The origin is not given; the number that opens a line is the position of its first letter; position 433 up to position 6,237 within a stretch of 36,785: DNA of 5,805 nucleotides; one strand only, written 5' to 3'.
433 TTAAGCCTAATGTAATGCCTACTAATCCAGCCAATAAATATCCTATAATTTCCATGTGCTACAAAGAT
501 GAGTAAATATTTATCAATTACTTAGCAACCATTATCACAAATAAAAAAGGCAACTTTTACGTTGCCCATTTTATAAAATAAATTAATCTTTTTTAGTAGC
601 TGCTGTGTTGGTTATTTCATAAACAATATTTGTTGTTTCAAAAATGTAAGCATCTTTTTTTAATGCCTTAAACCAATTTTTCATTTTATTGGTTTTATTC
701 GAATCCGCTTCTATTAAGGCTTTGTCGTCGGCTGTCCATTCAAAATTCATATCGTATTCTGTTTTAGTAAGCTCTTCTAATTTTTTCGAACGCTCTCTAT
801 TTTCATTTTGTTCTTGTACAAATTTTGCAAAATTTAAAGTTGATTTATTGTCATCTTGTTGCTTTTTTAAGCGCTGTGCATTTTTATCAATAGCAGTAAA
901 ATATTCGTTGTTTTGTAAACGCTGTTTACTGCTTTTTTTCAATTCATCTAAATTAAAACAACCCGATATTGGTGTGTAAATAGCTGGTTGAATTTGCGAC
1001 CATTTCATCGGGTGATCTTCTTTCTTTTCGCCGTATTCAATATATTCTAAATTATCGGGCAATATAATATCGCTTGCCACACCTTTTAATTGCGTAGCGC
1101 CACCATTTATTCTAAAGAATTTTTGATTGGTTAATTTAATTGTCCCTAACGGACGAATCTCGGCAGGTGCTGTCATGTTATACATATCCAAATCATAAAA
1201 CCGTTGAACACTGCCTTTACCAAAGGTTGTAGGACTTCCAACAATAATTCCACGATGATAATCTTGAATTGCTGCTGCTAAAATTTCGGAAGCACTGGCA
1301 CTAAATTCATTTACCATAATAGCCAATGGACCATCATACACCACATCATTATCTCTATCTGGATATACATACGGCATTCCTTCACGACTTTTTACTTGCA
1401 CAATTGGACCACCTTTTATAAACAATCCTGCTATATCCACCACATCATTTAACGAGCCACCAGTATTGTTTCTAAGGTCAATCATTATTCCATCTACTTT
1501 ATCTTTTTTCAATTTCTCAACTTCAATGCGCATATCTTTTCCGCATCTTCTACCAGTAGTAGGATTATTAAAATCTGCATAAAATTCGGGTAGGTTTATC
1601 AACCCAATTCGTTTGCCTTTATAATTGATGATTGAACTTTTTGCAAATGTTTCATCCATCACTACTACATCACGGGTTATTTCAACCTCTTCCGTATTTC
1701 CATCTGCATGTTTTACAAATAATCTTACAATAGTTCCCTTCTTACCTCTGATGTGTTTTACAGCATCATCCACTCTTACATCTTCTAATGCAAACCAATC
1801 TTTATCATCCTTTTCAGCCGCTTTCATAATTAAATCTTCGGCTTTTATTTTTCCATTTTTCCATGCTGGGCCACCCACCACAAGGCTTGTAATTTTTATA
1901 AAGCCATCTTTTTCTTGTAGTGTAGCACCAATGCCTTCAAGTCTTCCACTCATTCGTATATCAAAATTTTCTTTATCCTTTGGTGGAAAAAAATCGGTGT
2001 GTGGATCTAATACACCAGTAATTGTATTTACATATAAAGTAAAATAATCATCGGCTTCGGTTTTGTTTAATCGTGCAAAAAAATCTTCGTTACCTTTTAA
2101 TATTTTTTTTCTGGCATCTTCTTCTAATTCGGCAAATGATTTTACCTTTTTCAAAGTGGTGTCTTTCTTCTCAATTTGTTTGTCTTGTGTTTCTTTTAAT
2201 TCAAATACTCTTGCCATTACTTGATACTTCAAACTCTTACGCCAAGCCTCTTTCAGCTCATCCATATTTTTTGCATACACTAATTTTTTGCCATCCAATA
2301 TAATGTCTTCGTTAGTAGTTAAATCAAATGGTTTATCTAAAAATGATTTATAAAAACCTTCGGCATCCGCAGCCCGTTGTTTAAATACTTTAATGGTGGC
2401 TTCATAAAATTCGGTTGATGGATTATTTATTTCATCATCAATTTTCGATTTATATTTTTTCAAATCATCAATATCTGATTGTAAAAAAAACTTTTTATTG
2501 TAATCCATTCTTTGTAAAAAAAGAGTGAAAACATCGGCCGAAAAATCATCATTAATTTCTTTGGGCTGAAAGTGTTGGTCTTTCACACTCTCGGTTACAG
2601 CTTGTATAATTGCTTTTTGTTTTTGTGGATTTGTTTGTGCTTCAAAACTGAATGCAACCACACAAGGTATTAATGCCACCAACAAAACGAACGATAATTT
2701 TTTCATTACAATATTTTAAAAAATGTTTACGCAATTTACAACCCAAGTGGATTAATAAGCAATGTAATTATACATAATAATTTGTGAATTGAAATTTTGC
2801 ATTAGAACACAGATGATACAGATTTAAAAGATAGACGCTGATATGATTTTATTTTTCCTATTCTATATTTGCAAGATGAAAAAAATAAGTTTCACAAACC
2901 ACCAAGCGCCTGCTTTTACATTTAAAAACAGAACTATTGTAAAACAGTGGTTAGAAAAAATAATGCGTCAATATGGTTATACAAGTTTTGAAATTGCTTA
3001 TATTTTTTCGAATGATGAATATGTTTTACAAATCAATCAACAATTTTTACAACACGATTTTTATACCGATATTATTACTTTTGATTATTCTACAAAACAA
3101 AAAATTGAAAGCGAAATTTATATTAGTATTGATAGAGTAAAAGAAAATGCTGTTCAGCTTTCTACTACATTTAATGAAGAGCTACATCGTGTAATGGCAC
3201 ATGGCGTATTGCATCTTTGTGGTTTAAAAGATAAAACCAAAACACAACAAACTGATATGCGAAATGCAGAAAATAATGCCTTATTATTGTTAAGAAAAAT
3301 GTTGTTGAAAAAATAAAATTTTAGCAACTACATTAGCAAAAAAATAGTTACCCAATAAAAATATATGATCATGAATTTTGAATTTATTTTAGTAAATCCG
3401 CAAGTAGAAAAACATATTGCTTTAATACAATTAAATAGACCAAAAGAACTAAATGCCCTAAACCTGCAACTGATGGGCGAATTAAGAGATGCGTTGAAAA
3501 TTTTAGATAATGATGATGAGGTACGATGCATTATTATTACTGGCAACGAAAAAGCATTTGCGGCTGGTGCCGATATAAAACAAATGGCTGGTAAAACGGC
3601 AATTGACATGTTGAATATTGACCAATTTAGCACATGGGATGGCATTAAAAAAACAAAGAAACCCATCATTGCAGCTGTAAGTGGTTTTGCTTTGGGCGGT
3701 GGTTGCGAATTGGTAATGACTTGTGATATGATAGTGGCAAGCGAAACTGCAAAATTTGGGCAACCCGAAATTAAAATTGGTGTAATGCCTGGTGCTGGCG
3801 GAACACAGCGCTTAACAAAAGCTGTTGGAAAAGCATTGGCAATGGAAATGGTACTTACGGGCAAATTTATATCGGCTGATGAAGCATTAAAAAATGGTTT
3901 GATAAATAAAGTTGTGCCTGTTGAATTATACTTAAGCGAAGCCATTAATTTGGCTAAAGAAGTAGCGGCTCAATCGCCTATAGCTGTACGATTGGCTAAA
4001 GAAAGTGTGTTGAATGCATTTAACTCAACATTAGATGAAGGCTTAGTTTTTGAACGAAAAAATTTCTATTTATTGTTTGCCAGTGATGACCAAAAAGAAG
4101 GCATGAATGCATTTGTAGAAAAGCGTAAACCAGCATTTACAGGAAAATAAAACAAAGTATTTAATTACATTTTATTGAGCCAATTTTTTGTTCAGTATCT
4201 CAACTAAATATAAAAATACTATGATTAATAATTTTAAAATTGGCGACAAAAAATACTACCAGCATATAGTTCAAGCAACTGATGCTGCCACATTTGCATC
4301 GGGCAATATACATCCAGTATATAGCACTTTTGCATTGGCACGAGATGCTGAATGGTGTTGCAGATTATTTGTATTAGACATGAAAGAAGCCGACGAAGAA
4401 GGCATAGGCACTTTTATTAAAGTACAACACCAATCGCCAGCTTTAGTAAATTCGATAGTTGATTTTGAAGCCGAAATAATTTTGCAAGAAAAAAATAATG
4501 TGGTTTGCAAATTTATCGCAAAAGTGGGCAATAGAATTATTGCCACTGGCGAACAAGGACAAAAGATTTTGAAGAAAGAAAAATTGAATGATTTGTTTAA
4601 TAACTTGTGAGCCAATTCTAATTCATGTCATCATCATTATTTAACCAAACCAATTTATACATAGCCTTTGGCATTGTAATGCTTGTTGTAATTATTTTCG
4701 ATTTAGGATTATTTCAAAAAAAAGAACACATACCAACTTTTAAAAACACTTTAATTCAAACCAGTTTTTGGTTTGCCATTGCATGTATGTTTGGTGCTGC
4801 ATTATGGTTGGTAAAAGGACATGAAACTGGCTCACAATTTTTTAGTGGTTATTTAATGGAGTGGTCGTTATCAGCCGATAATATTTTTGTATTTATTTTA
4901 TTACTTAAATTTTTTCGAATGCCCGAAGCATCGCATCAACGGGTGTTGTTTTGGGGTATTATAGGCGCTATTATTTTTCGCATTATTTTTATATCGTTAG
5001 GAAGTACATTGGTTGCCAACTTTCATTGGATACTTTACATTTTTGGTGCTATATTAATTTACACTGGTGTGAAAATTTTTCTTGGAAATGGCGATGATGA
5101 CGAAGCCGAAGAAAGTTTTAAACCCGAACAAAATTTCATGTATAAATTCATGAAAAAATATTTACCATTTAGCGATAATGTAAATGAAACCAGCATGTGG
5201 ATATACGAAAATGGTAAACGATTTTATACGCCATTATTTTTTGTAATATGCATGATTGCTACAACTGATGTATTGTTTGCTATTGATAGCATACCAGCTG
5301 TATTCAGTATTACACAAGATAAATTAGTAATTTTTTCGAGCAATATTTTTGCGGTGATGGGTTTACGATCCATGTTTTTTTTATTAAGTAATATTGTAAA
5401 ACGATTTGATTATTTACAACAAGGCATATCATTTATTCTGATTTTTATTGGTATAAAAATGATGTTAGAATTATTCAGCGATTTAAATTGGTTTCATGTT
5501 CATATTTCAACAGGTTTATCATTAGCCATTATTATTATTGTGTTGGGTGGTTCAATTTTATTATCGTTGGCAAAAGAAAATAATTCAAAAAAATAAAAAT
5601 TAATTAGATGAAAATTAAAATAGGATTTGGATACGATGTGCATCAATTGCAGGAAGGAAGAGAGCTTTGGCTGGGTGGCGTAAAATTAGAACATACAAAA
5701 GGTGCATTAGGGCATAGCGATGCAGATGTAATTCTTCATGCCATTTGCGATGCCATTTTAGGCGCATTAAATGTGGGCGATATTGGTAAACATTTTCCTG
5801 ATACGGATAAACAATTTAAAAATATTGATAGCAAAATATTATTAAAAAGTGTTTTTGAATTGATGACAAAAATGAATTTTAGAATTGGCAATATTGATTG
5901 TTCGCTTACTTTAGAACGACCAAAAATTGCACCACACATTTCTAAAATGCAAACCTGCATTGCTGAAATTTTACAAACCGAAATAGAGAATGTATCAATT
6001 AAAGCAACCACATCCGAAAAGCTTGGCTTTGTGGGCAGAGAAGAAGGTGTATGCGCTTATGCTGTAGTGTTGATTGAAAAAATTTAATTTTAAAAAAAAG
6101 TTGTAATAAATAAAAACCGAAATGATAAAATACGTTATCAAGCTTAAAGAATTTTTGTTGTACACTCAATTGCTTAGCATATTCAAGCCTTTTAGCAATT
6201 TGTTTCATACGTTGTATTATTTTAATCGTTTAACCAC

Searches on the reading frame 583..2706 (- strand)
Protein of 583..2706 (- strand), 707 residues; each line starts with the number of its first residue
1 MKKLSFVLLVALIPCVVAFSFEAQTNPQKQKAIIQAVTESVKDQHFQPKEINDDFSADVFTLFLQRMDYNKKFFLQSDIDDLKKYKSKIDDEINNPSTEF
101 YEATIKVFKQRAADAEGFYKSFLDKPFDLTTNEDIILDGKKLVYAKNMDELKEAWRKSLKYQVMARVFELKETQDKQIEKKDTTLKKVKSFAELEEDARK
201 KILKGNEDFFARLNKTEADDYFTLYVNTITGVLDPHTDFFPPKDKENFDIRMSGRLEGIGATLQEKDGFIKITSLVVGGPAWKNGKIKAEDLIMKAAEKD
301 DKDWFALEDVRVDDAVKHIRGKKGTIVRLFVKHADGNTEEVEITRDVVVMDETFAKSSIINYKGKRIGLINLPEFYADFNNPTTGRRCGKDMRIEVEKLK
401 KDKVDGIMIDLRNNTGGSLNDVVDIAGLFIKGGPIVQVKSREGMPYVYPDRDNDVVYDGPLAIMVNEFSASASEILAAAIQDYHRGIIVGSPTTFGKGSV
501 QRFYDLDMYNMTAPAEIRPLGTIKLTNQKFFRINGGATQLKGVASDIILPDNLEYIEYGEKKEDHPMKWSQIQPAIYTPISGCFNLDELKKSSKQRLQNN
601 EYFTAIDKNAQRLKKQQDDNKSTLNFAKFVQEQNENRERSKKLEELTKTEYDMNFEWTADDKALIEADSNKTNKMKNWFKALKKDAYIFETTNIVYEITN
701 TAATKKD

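Call 47: find_encoding_contigs(protein=window:583-2706:-, flank=10000, max_places=6)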
Protein window:583-2706:- (707 aa): no gene with exactly this product is on record in the collection.

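Call 62: search_protein_families(library=pfam, proteins=[window:583-2706:-], max_evalue=0.001)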
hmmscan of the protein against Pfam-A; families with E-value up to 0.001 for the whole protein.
window:583-2706:- (707 aa): 4 families
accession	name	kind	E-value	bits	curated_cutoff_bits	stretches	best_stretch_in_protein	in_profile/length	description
PF17804.6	TSP_NTD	-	1.9e-46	159.1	26.4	1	38-243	2-188/188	Tail specific protease N-terminal domain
PF03572.23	Peptidase_S41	-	3.2e-41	141.1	24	1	366-548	1-164/165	Peptidase family S41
PF11818.13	DUF3340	-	6.6e-28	98.2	28.6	1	554-697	2-152/155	C-terminal domain of tail specific protease (DUF3340)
PF00595.29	PDZ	-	4.9e-05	24.1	23.2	1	253-329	5-78/81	PDZ domain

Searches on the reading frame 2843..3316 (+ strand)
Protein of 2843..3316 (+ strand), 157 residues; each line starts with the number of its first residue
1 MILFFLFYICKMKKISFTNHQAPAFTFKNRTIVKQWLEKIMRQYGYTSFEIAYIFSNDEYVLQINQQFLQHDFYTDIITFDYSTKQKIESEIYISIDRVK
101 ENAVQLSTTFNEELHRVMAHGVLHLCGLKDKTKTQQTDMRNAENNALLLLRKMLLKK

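Call 62: search_protein_families(library=pfam, proteins=[window:2843-3316:+], max_evalue=0.001)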
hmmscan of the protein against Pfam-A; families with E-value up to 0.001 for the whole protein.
window:2843-3316:+ (157 aa): 1 family
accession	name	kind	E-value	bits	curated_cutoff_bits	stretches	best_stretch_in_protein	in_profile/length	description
PF02130.23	YbeY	-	7.7e-23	81.2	25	1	27-147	5-126/129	Endoribonuclease YbeY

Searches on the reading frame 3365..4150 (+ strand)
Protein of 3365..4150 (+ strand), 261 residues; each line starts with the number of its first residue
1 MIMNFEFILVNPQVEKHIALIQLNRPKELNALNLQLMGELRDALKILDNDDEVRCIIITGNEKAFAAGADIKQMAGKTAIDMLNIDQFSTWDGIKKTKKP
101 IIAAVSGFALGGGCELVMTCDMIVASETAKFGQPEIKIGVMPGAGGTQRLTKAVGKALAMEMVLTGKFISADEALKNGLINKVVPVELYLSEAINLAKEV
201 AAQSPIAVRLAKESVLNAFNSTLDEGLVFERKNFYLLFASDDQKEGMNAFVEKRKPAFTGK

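Call 62: search_protein_families(library=pfam, proteins=[window:3365-4150:+], max_evalue=0.001)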
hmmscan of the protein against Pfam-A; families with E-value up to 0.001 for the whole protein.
window:3365-4150:+ (261 aa): 2 families
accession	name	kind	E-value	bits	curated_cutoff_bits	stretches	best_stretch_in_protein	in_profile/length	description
PF00378.25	ECH_1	-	1e-82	277.7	27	1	15-260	3-250/251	Enoyl-CoA hydratase/isomerase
PF16113.10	ECH_2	-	1.6e-40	140.1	27.2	1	19-186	2-174/335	Enoyl-CoA hydratase/isomerase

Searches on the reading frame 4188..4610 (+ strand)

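Call 62: search_protein_families(library=pfam, proteins=[window:4188-4610:+], max_evalue=0.001)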
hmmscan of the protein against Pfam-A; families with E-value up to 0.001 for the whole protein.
window:4188-4610:+ (140 aa): 1 family
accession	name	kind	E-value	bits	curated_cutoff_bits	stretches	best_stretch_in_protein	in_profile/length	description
PF22636.2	FlK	-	2e-22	79.7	27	1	28-131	1-103/103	Fluoroacetyl-CoA-specific thioesterase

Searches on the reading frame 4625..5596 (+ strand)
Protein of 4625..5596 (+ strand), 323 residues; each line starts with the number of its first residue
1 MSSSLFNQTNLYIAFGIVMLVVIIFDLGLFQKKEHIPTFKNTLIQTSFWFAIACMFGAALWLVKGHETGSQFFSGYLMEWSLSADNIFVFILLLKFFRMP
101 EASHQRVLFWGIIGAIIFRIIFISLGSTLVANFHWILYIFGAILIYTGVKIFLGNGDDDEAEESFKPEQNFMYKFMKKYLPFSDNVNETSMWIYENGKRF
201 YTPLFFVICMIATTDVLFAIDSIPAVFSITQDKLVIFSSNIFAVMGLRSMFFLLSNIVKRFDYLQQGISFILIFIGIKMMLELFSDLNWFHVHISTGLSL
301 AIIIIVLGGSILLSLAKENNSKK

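Call 62: search_protein_families(library=pfam, proteins=[window:4625-5596:+], max_evalue=0.001)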
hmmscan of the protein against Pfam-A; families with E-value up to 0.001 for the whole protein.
window:4625-5596:+ (323 aa): 1 family
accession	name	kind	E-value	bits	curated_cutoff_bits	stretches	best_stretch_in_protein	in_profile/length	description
PF03741.22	TerC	-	4.4e-50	170.3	27.8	1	73-282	1-177/178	Integral membrane protein TerC family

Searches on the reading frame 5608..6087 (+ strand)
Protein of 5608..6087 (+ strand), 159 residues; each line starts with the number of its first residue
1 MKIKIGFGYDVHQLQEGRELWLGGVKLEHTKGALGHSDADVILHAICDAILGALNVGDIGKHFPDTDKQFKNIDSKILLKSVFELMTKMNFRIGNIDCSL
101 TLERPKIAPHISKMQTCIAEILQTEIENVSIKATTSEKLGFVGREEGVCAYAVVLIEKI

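Call 62: search_protein_families(library=pfam, proteins=[window:5608-6087:+], max_evalue=0.001)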
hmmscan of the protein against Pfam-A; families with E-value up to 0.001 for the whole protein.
window:5608-6087:+ (159 aa): 1 family
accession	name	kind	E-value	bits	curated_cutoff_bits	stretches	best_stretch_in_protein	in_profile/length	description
PF02542.21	YgbB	-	3.4e-69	232.6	26.7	1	3-157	1-155/155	YgbB family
